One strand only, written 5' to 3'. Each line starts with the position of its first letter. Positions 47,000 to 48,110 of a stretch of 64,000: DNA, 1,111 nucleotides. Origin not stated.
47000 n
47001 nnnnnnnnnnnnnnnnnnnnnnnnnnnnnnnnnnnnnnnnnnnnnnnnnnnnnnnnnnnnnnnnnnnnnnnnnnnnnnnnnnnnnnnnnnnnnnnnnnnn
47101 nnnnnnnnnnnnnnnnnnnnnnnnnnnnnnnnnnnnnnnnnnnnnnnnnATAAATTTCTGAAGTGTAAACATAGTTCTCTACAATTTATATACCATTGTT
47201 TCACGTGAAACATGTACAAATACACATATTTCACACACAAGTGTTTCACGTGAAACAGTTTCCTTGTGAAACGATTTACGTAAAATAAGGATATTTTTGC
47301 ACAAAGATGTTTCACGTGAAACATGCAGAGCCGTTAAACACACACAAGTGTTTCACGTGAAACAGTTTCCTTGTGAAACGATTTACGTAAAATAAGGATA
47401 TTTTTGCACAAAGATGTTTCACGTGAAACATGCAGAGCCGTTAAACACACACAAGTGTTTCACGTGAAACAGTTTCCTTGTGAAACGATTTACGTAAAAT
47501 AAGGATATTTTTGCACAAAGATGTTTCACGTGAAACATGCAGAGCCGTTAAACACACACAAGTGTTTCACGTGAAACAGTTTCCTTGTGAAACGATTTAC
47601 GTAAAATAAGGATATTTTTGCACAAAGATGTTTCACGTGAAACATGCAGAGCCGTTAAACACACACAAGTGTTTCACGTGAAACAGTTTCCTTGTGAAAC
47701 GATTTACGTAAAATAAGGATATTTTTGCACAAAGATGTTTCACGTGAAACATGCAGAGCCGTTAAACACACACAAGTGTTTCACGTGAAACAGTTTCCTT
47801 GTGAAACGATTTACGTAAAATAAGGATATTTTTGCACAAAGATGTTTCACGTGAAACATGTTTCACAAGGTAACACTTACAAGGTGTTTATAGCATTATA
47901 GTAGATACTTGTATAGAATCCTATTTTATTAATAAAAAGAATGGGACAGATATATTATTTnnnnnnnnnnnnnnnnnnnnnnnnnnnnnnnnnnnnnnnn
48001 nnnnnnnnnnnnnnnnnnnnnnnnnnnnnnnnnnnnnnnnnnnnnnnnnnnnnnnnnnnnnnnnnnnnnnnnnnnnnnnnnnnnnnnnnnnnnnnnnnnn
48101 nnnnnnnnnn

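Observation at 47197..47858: Thirteen perfect parS sites in a plasmid-centromere-like tandem array on the chromosome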

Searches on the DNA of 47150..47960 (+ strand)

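Call 31: search_dna_similar(query=window:47150-47960:+, collection=plasmids, mode=distant, max_rows=25)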
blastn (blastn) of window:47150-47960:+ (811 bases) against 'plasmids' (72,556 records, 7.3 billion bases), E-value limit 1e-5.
No match.

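Call 32: search_dna_similar(query=window:47150-47960:+, collection=phages, mode=distant, max_rows=25)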
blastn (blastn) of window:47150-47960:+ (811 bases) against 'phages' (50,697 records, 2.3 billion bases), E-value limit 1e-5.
No match.
